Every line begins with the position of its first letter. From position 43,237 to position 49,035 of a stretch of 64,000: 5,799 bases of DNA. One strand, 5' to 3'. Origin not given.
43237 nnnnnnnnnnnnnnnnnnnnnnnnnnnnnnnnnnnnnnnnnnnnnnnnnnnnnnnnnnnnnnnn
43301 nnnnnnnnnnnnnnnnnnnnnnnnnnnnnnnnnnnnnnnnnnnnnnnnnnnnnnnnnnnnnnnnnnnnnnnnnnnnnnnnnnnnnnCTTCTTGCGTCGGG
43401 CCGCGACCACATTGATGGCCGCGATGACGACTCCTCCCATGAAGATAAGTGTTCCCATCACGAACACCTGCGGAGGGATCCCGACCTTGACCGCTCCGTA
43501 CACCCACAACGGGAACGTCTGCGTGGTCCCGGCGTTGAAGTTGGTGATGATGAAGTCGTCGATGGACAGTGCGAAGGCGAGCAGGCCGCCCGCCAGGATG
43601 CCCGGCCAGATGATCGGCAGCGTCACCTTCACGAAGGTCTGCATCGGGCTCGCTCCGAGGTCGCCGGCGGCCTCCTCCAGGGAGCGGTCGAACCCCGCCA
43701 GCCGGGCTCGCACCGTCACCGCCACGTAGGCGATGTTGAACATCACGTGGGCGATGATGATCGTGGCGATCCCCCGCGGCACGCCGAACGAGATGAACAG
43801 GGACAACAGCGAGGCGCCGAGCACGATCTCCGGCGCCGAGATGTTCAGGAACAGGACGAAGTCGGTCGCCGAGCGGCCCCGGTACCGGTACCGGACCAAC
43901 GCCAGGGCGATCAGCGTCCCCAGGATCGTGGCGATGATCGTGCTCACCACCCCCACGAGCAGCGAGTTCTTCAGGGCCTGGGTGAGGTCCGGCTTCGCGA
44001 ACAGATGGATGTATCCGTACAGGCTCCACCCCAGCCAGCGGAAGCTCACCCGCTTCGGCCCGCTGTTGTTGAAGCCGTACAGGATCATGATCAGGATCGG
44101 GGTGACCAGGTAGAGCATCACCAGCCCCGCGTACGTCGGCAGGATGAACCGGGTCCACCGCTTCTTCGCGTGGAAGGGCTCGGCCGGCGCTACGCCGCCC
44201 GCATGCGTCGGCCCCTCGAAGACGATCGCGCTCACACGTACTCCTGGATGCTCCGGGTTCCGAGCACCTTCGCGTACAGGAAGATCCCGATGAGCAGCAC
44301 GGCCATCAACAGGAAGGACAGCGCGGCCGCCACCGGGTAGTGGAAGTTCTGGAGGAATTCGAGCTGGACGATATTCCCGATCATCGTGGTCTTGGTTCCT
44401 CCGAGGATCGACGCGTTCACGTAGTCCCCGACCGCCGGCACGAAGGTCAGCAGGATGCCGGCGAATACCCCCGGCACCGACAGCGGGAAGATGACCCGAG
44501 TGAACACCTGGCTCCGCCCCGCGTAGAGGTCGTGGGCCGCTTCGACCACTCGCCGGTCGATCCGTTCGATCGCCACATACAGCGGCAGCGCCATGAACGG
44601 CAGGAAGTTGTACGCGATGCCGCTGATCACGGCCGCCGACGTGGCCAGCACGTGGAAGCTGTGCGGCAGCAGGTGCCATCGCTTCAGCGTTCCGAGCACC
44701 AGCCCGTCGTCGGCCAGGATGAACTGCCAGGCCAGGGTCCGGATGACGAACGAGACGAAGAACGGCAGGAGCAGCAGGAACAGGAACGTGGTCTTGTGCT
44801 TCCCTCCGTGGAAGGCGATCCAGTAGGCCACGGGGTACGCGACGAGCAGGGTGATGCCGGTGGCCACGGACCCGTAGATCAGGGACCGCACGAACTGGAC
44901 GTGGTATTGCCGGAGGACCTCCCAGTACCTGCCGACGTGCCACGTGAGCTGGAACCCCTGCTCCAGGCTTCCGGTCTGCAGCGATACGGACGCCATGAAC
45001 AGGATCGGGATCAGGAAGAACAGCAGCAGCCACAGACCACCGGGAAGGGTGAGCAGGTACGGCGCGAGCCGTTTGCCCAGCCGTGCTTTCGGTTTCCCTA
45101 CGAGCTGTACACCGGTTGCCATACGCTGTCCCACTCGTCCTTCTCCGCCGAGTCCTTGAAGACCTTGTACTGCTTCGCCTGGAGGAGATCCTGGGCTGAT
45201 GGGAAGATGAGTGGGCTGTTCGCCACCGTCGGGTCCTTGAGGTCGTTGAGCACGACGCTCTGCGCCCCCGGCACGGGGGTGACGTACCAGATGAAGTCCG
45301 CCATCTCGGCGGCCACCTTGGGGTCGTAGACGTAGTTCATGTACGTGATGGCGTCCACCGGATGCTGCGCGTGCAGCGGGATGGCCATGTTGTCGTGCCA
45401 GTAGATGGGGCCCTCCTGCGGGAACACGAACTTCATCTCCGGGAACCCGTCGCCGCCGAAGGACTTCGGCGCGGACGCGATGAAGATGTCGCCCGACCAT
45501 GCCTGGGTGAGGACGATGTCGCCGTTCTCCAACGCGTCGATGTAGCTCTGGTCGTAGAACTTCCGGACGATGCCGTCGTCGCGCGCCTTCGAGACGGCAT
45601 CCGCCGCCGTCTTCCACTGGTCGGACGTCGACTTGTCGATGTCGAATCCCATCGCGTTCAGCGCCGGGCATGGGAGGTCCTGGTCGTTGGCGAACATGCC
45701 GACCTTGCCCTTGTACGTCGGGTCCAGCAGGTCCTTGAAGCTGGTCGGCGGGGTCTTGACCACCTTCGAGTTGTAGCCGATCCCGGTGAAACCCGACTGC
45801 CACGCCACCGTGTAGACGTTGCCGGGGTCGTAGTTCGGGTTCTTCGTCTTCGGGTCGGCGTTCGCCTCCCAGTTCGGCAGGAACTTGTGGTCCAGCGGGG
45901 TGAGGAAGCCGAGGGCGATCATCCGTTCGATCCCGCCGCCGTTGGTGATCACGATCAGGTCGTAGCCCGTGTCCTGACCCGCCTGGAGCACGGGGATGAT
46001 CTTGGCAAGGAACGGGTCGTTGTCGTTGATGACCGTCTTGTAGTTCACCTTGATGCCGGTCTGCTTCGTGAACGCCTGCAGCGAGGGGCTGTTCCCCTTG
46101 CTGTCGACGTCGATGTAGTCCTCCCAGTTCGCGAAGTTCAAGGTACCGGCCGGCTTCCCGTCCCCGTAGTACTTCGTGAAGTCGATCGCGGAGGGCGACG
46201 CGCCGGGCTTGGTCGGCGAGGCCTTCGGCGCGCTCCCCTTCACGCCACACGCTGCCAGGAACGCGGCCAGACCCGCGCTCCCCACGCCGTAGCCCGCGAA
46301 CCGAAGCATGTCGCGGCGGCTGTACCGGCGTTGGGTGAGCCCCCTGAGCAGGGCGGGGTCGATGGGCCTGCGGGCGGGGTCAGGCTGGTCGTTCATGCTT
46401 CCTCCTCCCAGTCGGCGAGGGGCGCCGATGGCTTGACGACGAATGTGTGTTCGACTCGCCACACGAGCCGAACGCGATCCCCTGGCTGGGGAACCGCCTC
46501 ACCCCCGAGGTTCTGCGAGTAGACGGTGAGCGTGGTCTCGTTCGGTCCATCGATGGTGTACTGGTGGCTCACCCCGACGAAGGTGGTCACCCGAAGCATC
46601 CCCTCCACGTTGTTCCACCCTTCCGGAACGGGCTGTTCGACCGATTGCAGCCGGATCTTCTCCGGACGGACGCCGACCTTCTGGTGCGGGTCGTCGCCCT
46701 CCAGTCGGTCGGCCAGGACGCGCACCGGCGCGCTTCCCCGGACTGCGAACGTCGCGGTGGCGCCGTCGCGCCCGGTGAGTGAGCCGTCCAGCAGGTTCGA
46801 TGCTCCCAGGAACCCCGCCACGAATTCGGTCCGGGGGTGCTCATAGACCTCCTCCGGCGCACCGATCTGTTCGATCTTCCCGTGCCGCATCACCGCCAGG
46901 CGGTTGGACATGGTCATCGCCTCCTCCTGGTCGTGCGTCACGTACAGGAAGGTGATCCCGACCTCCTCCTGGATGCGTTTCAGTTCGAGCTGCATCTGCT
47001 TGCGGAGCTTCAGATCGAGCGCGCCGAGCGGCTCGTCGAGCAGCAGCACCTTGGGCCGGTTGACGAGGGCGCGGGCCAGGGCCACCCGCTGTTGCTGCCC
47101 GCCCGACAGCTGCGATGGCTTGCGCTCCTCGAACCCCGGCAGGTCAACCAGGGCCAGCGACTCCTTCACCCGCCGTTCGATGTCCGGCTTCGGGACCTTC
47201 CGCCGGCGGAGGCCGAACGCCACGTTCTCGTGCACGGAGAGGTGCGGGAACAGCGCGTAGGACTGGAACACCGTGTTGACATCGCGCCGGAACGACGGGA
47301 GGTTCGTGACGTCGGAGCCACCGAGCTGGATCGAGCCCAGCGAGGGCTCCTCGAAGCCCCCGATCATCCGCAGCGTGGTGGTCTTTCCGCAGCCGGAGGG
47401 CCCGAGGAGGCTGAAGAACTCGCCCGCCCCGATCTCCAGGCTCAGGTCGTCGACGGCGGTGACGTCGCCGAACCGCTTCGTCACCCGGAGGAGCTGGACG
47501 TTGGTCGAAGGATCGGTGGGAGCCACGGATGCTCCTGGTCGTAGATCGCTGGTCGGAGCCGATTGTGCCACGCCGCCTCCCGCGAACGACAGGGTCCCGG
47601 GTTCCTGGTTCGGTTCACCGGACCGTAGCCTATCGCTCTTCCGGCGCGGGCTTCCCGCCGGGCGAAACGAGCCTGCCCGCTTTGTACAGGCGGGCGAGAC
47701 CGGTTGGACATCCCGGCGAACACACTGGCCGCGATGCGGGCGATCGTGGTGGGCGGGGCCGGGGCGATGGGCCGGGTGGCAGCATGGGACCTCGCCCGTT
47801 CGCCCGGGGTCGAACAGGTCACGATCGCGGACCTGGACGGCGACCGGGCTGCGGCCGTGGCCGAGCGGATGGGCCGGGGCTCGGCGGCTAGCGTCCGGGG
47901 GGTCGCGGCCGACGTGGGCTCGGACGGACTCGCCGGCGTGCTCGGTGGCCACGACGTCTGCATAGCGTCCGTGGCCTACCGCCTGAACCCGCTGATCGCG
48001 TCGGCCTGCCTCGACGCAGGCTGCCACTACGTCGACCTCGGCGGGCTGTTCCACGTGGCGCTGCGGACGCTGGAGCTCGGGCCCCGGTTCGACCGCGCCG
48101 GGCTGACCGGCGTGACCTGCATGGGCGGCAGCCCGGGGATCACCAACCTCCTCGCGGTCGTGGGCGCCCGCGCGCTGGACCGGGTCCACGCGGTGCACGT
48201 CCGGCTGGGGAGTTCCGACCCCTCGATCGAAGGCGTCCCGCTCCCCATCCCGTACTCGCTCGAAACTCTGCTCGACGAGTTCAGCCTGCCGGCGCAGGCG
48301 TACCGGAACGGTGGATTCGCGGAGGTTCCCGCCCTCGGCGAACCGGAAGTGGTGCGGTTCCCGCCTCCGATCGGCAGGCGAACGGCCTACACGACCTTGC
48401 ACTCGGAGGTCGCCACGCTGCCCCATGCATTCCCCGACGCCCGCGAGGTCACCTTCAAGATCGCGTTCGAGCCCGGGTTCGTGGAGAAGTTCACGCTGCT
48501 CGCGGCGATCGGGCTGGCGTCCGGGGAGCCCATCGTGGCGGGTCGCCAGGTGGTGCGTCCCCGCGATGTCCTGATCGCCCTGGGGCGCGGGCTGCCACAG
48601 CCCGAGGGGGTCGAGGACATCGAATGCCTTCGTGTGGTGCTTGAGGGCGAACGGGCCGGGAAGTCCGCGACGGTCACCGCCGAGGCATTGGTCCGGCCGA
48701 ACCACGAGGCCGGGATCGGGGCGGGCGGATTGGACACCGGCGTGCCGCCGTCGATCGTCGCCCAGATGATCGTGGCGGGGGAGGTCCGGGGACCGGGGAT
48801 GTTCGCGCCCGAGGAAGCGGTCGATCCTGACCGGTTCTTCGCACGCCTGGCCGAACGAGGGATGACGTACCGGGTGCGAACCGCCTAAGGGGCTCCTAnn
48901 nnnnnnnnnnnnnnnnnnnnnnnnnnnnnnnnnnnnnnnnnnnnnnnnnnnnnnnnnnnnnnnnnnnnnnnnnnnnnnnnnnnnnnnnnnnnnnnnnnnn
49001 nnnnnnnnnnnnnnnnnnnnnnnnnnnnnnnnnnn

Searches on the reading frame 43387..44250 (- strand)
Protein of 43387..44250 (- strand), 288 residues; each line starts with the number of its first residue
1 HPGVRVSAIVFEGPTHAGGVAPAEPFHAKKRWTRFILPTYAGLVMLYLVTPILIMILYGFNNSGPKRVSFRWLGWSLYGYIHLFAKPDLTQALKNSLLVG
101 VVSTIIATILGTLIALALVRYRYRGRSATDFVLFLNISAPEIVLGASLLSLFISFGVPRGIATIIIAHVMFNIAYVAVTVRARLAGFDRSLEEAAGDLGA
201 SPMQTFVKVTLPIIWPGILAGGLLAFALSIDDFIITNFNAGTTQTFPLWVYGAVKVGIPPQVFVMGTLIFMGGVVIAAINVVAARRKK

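Call 34: search_protein_families(library=pfam, proteins=[window:43387-44250:-], max_evalue=0.00001)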
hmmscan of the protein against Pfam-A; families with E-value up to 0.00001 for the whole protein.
window:43387-44250:- (288 aa): 1 family
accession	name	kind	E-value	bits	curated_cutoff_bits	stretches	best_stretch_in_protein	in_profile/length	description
PF00528.27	BPD_transp_1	-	9e-11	42.3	26.4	1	108-282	2-170/184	Binding-protein-dependent transport system inner membrane component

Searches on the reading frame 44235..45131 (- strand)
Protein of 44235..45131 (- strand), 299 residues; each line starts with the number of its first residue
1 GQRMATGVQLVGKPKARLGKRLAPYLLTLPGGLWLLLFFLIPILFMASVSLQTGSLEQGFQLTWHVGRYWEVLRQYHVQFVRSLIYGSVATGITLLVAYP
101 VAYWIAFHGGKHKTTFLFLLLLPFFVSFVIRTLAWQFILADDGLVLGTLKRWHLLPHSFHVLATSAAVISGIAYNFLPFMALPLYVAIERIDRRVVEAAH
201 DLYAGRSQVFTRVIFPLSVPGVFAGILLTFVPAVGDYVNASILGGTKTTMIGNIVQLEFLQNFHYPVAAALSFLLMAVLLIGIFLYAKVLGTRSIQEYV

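Call 34: search_protein_families(library=pfam, proteins=[window:44235-45131:-], max_evalue=0.00001)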
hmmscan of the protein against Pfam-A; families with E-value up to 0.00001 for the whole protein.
window:44235-45131:- (299 aa): 1 family
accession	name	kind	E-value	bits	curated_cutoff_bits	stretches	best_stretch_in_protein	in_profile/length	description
PF00528.27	BPD_transp_1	-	4.5e-11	43.3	26.4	1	116-286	20-175/184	Binding-protein-dependent transport system inner membrane component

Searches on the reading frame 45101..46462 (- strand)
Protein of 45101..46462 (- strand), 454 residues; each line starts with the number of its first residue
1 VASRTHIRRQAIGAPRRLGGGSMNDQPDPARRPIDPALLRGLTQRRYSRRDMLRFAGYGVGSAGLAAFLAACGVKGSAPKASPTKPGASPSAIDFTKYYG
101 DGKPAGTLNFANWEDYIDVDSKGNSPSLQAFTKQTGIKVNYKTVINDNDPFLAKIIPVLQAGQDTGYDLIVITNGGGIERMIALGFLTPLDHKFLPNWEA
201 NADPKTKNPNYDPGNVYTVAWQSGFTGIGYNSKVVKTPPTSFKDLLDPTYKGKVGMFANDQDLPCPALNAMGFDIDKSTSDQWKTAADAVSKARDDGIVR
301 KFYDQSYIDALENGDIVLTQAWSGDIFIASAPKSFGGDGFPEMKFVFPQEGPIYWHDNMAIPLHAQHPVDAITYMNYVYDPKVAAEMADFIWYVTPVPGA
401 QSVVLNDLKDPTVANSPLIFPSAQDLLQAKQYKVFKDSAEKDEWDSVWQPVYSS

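Call 34: search_protein_families(library=pfam, proteins=[window:45101-46462:-], max_evalue=0.00001)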
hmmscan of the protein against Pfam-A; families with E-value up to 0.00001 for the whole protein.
window:45101-46462:- (454 aa): 2 families
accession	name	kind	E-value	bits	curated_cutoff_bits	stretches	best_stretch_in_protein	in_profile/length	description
PF13416.11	SBP_bac_8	-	7.7e-27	95.2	27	1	129-410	4-268/279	Bacterial extracellular solute-binding protein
PF13343.11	SBP_bac_6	-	2.2e-24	86.7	24.6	1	167-410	4-230/245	Bacterial extracellular solute-binding protein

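Call 36: search_protein_families(library=ncbifam, proteins=[window:45101-46462:-], max_evalue=1e-10)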
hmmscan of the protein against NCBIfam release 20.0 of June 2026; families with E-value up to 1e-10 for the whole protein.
window:45101-46462:- (454 aa): 3 families
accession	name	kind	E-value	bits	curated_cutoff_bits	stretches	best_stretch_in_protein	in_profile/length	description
NF007962.0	PRK10682.1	equivalog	4.1e-35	121.5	636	1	107-425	31-341/370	spermidine/putrescine ABC transporter substrate-binding protein PotF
NF007048.0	PRK09501.1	equivalog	2.5e-32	112.1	582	1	105-426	26-321/348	spermidine/putrescine ABC transporter substrate-binding protein PotD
NF041888.1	ABC_SBP_YdcS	equivalog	3.6e-18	65.5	725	1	102-397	28-323/379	putative ABC transporter substrate-binding protein YdcS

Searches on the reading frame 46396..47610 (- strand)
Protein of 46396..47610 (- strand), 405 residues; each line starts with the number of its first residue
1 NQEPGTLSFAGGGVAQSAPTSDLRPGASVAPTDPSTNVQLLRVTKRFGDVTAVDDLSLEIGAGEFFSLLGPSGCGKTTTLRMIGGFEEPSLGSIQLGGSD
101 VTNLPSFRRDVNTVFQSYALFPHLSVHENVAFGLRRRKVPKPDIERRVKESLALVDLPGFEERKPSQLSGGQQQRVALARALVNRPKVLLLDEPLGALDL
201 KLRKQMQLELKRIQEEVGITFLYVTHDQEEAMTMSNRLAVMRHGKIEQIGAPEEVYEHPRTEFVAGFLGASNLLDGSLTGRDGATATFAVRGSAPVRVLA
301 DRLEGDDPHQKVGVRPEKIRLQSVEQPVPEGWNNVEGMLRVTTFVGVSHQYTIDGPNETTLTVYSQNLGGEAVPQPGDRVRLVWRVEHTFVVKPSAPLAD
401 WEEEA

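Call 34: search_protein_families(library=pfam, proteins=[window:46396-47610:-], max_evalue=0.00001)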
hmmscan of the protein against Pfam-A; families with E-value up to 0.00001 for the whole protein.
window:46396-47610:- (405 aa): 2 families
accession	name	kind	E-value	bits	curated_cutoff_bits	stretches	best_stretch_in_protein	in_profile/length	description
PF00005.33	ABC_tran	-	7.9e-37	127.3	25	1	54-195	2-136/137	ABC transporter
PF08402.16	TOBE_2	-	1.1e-12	48.3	21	1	312-391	1-75/76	TOBE domain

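Call 36: search_protein_families(library=ncbifam, proteins=[window:46396-47610:-], max_evalue=1e-10)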
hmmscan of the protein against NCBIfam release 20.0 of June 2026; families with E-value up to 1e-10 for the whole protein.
window:46396-47610:- (405 aa): 165 families (the best 25 are shown)
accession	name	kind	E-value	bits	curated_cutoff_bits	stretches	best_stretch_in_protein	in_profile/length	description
NF006987.0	PRK09452.1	equivalog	1.2e-118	396.1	482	1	35-358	15-336/378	spermidine/putrescine ABC transporter ATP-binding protein PotA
TIGR01187.1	potA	subfamily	3.8e-116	387.7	355.6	1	68-392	1-325/325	polyamine ABC transporter ATP-binding protein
NF043075.1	MMSYN1_0197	equivalog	4.3e-113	377.7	550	1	38-366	3-318/341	spermidine/putrescine ABC transporter ATP-binding protein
TIGR03265.1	PhnT2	equivalog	3.6e-107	358.6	457.7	1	37-360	4-317/353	putative 2-aminoethylphosphonate ABC transporter ATP-binding protein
NF008621.0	PRK11607.1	equivalog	3.2e-105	352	613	1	40-391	22-374/377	putrescine ABC transporter ATP-binding subunit PotG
NF008653.0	PRK11650.1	subfamily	2.9e-97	325.9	432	1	37-336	3-302/357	sn-glycerol-3-phosphate ABC transporter ATP-binding protein UgpC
NF008513.0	PRK11432.1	equivalog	7.6e-97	324.3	496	1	38-324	7-288/351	ferric ABC transporter ATP-binding protein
TIGR03258.1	PhnT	equivalog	2.5e-92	309.7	499.15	1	38-388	9-353/359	2-aminoethylphosphonate ABC transport system ATP-binding subunit PhnT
TIGR00968.1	3a0106s01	subfamily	6.1e-88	294.3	342.75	1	40-273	3-236/237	sulfate ABC transporter ATP-binding protein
NF040933.2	ABC_arch_GlcV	equivalog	1.7e-83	280.5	450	1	37-365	2-335/357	glucose ABC transporter ATP-binding protein GlcV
NF040840.2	tungstate_WtpC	equivalog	1.5e-82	277.6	440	1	52-323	15-280/347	tungstate ABC transporter ATP-binding protein WtpC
NF008233.0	PRK11000.1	equivalog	7.1e-81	271.9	568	1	36-367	2-330/369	maltose/maltodextrin ABC transporter ATP-binding protein MalK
NF008105.0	PRK10851.1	equivalog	3.9e-78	262.7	502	1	38-281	3-250/362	sulfate/thiosulfate ABC transporter ATP-binding protein CysA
TIGR01186.1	proV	subfamily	2.5e-69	234.1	326.6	1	47-274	3-236/363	betaine/proline/choline family ABC transporter ATP-binding protein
TIGR03415.1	ABC_choXWV_ATP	equivalog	7.9e-59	199.5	483.75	1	42-285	29-281/382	choline ABC transporter ATP-binding protein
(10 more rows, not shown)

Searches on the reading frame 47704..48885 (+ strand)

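Call 34: search_protein_families(library=pfam, proteins=[window:47704-48885:+], max_evalue=0.00001)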
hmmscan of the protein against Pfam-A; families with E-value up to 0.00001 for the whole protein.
window:47704-48885:+ (394 aa): 2 families
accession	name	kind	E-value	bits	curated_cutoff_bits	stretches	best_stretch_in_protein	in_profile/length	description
PF16653.10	Sacchrp_dh_C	-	1.5e-22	81.5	31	1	141-386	1-264/265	Saccharopine dehydrogenase C-terminal domain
PF03435.24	Sacchrp_dh_NADP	-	7.3e-15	55.9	25.1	1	14-135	1-127/129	Saccharopine dehydrogenase NADP binding domain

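Call 36: search_protein_families(library=ncbifam, proteins=[window:47704-48885:+], max_evalue=1e-10)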
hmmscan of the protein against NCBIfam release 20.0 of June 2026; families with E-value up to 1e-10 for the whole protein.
window:47704-48885:+ (394 aa): 1 family
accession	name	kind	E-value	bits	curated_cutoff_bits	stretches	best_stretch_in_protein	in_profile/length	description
NF043000.1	carsnrspmd_synth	equivalog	8.8e-13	48.3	800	1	127-392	135-401/405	carboxynorspermidine synthase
